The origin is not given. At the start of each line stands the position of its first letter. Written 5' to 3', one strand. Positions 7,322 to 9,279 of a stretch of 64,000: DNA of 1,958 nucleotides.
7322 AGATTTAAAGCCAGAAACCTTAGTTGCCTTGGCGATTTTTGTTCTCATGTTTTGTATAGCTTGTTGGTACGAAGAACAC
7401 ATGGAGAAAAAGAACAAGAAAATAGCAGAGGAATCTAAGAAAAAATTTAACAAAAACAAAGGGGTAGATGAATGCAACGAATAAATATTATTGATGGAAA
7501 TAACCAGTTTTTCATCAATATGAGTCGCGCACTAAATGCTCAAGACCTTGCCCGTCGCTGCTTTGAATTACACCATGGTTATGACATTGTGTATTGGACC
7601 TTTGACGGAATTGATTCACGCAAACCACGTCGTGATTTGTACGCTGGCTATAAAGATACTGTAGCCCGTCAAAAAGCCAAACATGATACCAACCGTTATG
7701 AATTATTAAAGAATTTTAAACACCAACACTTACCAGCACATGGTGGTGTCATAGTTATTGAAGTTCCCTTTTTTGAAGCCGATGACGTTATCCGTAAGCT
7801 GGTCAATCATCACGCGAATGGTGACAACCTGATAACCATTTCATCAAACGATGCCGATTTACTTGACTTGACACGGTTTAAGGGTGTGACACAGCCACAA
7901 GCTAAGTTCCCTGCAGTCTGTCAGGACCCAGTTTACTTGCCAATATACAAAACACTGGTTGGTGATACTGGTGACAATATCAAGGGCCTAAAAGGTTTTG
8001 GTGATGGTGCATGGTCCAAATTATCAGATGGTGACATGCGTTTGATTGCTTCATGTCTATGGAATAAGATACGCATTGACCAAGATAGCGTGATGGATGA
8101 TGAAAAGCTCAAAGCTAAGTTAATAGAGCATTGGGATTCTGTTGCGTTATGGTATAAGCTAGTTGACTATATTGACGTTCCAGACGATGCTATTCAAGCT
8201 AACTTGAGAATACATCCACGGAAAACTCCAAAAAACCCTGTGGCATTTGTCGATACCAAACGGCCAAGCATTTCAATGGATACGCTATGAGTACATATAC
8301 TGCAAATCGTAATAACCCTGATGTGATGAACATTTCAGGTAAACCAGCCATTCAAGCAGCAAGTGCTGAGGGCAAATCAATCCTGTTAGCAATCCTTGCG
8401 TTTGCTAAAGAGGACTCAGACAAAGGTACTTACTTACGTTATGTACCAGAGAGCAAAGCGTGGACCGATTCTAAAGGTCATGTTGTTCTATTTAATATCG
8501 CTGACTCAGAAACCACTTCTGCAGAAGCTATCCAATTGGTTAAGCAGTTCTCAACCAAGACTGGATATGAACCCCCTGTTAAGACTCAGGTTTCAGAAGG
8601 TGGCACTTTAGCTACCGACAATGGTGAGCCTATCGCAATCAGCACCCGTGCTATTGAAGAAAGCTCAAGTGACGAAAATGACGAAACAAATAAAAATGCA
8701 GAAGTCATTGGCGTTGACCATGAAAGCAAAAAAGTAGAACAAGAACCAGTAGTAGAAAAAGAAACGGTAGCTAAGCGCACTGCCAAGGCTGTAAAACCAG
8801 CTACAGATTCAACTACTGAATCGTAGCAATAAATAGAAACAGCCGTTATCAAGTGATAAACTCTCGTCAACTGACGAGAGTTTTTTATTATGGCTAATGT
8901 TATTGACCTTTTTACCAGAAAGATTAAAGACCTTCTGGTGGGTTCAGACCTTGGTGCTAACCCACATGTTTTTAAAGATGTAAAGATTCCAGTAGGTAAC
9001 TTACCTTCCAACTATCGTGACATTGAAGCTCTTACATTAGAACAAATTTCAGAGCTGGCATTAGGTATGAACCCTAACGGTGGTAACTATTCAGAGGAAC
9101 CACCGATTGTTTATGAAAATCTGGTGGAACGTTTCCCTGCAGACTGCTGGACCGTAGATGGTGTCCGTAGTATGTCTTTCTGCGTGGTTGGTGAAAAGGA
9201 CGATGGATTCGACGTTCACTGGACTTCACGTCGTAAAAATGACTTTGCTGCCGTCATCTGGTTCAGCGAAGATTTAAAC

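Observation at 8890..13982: Three paralogous proteins share a conserved N-terminal module ahead of divergent domains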

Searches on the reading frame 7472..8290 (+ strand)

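Call 4: search_protein_families(library=phrogs, proteins=[window:7472-8290:+], max_evalue=0.01)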
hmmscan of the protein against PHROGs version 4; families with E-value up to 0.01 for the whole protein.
window:7472-8290:+ (272 aa): 1 family
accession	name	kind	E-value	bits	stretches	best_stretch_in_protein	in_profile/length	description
phrog_107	-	DNA, RNA and nucleotide metabolism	8.1e-16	59.2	1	24-184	157-319/542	exonuclease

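Call 5: search_protein_families(library=pfam, proteins=[window:7472-8290:+], max_evalue=0.01)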
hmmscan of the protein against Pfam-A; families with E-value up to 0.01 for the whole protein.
window:7472-8290:+ (272 aa): 2 families
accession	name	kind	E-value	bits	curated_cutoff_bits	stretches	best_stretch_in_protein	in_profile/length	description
PF02739.22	5_3_exonuc_N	-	2.7e-08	34.1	34.3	1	40-134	52-138/164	5'-3' exonuclease, N-terminal resolvase-like domain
PF01367.25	5_3_exonuc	-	1.2e-05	26.1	40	1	157-232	7-75/97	5'-3' exonuclease, C-terminal SAM fold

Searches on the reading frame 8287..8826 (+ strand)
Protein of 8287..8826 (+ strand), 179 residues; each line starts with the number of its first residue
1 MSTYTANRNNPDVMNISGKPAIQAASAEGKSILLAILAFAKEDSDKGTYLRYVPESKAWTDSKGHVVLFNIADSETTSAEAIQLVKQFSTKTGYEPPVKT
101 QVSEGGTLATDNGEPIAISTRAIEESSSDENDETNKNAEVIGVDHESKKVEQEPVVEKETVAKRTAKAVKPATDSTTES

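Call 4: search_protein_families(library=phrogs, proteins=[window:8287-8826:+], max_evalue=0.01)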
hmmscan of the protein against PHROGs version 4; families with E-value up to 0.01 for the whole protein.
window:8287-8826:+ (179 aa): 0 families

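Call 5: search_protein_families(library=pfam, proteins=[window:8287-8826:+], max_evalue=0.01)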
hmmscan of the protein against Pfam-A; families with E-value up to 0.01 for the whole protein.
window:8287-8826:+ (179 aa): 0 families

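Call 74: search_protein_families(library=pfam, proteins=[window:8287-8826:+], max_evalue=5)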
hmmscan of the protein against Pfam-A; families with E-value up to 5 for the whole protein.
window:8287-8826:+ (179 aa): 2 families
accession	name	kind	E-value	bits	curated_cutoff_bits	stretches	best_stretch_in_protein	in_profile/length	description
PF16475.10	DUF5052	-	0.097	12.7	29.4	1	92-152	34-93/199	Domain of unknown function (DUF5052)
PF16508.11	NIBRIN_BRCT_II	-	0.15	12.9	27.2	1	60-103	28-60/122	Second BRCT domain on Nijmegen syndrome breakage protein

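Call 107: search_protein_families(library=ncbifam, proteins=[window:8287-8826:+], max_evalue=0.1)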
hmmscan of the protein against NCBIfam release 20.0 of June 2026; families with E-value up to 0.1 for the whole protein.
window:8287-8826:+ (179 aa): 0 families

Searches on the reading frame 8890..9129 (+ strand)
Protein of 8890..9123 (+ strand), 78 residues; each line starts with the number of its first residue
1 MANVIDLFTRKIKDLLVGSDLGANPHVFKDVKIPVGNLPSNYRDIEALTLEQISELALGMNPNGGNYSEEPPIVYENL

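Call 30: search_dna_similar(query=window:8890-9123:+, collection=phages, mode=protein, max_evalue=1, max_rows=40)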
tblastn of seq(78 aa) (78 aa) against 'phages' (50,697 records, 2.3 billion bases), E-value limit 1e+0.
Records with a match: 5; places in all: 9; records where one place covers at least 80% of the query: 4.
Best place of each record, by identity: >=99% 3; 95-99% 1; <60% 1.
By first word of the organism name: Acinetobacter 4; Vibrio 1.
By host as written in the record: Acinetobacter baumannii 2; Acinetobacter baumannii MRSN 423159 1; Acinetobacter baumannii AB5075 1; Vibrio vulnificus 1.
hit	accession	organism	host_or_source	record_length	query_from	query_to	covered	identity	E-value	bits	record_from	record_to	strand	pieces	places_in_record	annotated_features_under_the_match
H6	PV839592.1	Acinetobacter phage fJoAci04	Acinetobacter baumannii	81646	1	78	100%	100.0%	1e-46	163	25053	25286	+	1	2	non-contractile tail sheath protein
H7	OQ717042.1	Acinetobacter phage EAb13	Acinetobacter baumannii MRSN 423159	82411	1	78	100%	100.0%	1e-46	163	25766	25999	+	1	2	hypothetical protein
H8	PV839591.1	Acinetobacter phage fJoAci01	Acinetobacter baumannii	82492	1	78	100%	100.0%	6e-46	160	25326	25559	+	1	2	non-contractile tail sheath protein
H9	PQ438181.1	Acinetobacter phage Mystique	Acinetobacter baumannii AB5075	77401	1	78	100%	98.7%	8e-46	160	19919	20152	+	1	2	hypothetical protein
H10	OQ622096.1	Vibrio phage 13VV501A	Vibrio vulnificus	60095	9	55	60%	36.7%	9e-1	32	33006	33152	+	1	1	hypothetical protein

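Call 43: search_protein_representatives(alignment_id=A2)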
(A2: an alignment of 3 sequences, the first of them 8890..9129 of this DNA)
Query: 3 sequences, 87 profile positions. Proteins with E-value up to 0.001 (for the whole library): 46; up to 1e-10: 12; up to 1e-30: 1. The best 46 are listed.
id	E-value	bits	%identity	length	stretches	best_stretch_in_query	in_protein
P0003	7.8e-35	135.1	-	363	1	1-86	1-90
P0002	5.7e-28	113.1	-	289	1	5-86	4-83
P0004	6.1e-19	84.1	-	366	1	1-75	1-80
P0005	7.6e-18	80.6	-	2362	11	38-76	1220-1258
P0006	1.9e-15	73.0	-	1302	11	38-81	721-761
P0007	7.0e-14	67.9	-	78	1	6-75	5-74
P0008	3.7e-12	62.4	-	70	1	3-63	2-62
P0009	5.2e-12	61.9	-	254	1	6-75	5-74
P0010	8.3e-12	61.3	-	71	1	3-66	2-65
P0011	9.1e-12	61.2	-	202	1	13-71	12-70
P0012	1.6e-11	60.4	-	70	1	3-69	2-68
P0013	9.1e-11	58.0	-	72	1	5-63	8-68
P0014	3.9e-10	55.9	-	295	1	7-61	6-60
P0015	5.3e-10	55.5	-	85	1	6-68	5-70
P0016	1.3e-09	54.3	-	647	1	1-62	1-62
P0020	5.4e-09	52.3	-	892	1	1-61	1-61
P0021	1.6e-08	50.7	-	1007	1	1-58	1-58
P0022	2.4e-08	50.2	-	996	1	1-57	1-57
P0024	1.2e-07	47.9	-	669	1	1-57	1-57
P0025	1.4e-07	47.7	-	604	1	6-78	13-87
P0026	1.7e-07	47.4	-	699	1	1-58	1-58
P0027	2.9e-07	46.7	-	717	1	1-65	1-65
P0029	4.0e-07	46.3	-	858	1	1-55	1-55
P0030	4.7e-07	46.0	-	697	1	1-66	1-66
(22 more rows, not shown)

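Call 46: search_protein_families(library=pfam, proteins=[P0016, P0020, P0021, P0022, P0024, P0025, P0026, P0027, P0029, P0030], max_evalue=0.001)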
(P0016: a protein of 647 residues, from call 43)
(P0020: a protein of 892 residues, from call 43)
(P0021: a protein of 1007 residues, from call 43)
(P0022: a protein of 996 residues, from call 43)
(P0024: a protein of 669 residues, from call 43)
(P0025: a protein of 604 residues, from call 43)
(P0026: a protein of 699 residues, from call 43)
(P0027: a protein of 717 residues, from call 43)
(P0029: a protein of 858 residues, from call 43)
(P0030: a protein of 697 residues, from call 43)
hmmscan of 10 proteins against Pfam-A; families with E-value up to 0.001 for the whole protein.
P0016 (647 aa): 0 families

P0020 (892 aa): 0 families

P0021 (1007 aa): 0 families

P0022 (996 aa): 0 families

P0024 (669 aa): 1 family
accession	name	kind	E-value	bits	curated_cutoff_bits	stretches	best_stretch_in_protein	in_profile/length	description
PF08757.17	CotH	-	1.8e-22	80.7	23.8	1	311-661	3-322/322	CotH kinase protein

P0025 (604 aa): 1 family
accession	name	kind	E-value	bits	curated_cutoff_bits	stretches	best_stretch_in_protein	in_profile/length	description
PF03382.20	DUF285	-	2.2e-29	102.1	25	3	471-568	20-118/120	Mycoplasma protein of unknown function, DUF285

P0026 (699 aa): 0 families

P0027 (717 aa): 0 families

P0029 (858 aa): 0 families

P0030 (697 aa): 1 family
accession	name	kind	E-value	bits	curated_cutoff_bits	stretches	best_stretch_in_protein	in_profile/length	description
PF03629.24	SASA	-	6.9e-08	32.8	24.8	1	403-557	87-225/226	Carbohydrate esterase, sialic acid-specific acetylesterase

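Call 48: find_encoding_contigs(protein=P0020, flank=10000, max_places=3)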
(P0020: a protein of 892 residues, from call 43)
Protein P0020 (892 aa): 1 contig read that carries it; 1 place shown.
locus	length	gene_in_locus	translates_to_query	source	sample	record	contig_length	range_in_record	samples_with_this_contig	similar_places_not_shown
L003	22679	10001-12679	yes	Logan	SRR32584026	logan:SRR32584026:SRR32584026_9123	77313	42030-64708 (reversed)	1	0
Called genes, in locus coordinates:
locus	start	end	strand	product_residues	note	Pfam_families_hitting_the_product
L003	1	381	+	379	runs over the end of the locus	-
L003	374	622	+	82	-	-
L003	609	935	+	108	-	PF23790:Kyano_Gp96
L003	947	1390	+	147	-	-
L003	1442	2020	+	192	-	-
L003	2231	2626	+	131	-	-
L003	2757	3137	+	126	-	PF27127:YfdP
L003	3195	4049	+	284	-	PF10065:DUF2303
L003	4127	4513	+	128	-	-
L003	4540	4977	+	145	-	-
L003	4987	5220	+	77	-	-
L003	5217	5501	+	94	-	-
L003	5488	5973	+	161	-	-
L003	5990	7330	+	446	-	PF00271:Helicase_C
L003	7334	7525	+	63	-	-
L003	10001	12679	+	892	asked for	-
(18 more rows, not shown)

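Call 49: find_encoding_contigs(protein=P0030, flank=10000, max_places=3)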
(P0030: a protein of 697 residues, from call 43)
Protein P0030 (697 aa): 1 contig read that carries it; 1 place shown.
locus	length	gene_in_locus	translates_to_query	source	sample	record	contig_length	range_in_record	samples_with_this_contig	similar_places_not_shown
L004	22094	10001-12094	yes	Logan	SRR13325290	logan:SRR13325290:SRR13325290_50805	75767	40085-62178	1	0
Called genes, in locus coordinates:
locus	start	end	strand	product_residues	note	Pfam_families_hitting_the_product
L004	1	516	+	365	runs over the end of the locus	-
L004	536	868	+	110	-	PF23790:Kyano_Gp96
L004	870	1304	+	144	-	-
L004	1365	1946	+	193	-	-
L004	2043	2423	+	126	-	-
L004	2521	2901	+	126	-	PF27127:YfdP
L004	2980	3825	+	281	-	PF10065:DUF2303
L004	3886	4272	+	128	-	-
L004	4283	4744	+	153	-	-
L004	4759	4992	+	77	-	-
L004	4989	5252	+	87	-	-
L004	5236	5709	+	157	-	-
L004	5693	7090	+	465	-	PF00271:Helicase_C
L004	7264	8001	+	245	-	-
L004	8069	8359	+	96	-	-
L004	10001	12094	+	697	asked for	PF03629:SASA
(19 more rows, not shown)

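Call 53: find_encoding_contigs(protein=P0025, flank=10000, max_places=3)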
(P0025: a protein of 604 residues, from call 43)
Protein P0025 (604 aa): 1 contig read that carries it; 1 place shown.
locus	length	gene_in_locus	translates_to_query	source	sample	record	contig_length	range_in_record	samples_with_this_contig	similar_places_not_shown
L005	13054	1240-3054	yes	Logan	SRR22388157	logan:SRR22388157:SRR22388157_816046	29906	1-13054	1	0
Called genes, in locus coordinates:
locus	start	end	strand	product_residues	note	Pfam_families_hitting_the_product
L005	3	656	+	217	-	?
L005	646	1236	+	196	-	-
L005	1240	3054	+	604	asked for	PF03382:DUF285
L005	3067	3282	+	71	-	-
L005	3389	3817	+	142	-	-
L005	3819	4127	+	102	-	-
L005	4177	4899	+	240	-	PF11860:Muramidase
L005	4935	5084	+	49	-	-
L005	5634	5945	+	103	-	-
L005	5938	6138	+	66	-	-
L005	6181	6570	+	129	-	-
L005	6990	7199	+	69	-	-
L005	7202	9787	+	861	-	PF00476:DNA_pol_A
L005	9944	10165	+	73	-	-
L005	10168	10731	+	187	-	PF03838:RecU (weak)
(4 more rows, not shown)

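Call 54: find_encoding_contigs(protein=P0014, flank=10000, max_places=3)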
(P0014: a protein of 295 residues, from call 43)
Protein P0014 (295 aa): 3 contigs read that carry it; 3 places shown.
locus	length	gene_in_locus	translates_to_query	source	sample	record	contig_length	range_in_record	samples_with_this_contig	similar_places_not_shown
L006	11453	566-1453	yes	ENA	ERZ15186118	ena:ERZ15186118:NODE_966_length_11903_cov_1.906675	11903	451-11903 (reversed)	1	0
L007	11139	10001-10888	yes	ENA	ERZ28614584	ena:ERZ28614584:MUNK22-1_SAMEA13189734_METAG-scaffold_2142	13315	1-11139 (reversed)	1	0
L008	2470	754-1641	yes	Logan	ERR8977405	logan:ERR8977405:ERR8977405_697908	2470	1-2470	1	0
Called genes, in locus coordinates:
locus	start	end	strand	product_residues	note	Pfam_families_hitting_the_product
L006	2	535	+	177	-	?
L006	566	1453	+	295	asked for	PF03382:DUF285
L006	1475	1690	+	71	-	-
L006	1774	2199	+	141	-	-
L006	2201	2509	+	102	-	-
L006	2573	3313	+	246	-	PF11860:Muramidase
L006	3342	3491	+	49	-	-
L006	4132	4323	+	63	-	-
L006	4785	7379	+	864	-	PF00476:DNA_pol_A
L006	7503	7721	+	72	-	-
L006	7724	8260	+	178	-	-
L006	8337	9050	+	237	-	PF16473:Rv2179c-like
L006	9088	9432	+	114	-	-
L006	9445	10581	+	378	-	PF00149:Metallophos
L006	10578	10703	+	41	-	-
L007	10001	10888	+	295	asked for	PF03382:DUF285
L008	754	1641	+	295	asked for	PF03382:DUF285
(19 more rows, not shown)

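Call 55: find_encoding_contigs(protein=P0009, flank=10000, max_places=3)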
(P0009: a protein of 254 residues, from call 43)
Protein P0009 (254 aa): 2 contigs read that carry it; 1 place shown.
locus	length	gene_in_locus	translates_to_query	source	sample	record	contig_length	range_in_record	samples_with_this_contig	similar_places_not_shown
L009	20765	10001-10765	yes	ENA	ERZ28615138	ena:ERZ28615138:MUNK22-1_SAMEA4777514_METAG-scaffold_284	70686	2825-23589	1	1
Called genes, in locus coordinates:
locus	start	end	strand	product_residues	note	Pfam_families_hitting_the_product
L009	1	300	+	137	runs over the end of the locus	PF27127:YfdP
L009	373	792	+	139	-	-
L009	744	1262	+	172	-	-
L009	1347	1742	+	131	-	-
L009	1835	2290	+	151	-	-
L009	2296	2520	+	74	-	-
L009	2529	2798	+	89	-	-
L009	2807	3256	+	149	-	-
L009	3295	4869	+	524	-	PF00271:Helicase_C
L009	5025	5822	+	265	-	-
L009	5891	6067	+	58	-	-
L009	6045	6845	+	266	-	PF02739:5_3_exonuc_N (weak), PF01367:5_3_exonuc (weak)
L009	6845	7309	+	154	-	-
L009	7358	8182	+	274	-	-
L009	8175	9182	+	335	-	-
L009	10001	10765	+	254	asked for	-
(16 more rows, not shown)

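Call 111: search_solved_structures(query=A7, max_evalue=10, show_alignments=2)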
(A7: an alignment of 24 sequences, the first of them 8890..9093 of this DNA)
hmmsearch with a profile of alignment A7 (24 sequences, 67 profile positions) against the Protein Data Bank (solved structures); distinct sequences matched with E-value up to 10: 4.
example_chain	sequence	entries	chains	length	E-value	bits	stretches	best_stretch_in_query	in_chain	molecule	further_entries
9jgb_A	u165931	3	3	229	0.32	13.9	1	14-42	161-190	Ribosomal RNA small subunit methyltransferase Nep1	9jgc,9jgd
9t47_A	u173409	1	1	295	2.1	11.3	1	25-41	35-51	Probable secreted beta-glucosidase SUN4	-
9t4o_A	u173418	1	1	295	2.1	11.3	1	25-41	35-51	Probable secreted beta-glucosidase SUN4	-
9t4n_A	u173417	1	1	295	2.1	11.3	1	25-41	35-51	Probable secreted beta-glucosidase SUN4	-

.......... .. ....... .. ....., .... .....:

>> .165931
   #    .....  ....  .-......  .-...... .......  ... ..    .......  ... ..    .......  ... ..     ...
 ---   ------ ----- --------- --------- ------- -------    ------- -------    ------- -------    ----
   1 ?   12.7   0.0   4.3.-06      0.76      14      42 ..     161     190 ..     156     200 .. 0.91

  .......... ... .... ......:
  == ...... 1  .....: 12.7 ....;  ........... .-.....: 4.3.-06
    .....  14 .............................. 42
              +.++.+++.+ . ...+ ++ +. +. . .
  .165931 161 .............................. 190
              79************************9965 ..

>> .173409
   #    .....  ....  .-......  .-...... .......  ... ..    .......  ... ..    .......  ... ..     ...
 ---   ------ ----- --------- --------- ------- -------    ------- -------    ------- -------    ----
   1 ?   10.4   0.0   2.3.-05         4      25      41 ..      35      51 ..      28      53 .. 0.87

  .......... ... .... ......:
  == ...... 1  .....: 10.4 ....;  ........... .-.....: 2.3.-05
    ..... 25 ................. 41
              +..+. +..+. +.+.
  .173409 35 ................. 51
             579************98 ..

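Call 112: search_protein_families(library=phrogs, proteins=[window:8890-9123:+, P0020, P0021, P0016, P0027, P0029], max_evalue=0.01)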
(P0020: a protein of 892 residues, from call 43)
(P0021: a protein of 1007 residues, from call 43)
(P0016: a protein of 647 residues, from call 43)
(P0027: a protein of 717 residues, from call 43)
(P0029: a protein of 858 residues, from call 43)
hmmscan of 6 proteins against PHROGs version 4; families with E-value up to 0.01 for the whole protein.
window:8890-9123:+ (78 aa): 0 families

P0020 (892 aa): 6 families
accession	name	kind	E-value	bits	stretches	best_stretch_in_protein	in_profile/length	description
phrog_24271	-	tail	5.9e-13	48.7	1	314-410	283-378/742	tail fiber protein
phrog_22896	-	tail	1.5e-11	44.2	1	329-430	193-291/808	tail protein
phrog_18880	-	unknown function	3.8e-10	40.8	1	856-891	37-72/74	-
phrog_34663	-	unknown function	5.8e-10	39.3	1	261-298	89-126/698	-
phrog_12102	-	unknown function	1.9e-08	35.5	1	818-892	5-72/74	-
phrog_38440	-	tail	5.9e-08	32.3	1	247-376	151-267/783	tail spike protein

P0021 (1007 aa): 0 families

P0016 (647 aa): 3 families
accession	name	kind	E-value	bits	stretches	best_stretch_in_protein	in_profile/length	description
phrog_11541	-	unknown function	8.3e-22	78.3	2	480-644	473-642/832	-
phrog_28731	-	unknown function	9.2e-07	28.6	1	72-180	61-175/790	-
phrog_27126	-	connector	2.8e-06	26.8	1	339-437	361-454/728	neck protein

P0027 (717 aa): 5 families
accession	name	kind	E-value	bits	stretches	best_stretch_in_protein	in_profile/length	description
phrog_31597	-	unknown function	4.9e-52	178.1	1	230-700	221-695/709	-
phrog_36751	-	tail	1.5e-41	143.5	1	326-702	272-669/1057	minor tail protein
phrog_35313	-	unknown function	2.4e-08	34.1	1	328-554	31-255/420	-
phrog_5004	-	unknown function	1.6e-07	32.3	1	61-106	90-136/213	-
phrog_31290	-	unknown function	0.00025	20.3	0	369-685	291-608/647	-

P0029 (858 aa): 6 families
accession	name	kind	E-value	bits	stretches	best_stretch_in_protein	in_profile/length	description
phrog_3971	-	unknown function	8.3e-22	78.6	3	295-385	92-181/331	-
phrog_18794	-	unknown function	9e-13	49.2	2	301-476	160-335/427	-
phrog_6614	-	tail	2.4e-11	43.9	2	209-280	313-391/548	minor tail protein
phrog_37941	-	unknown function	2.9e-11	43.9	1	117-201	49-122/350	-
phrog_37952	-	unknown function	5.7e-08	32.7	1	101-199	36-135/706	-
phrog_25010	-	unknown function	0.00032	21.6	1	129-197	59-112/150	-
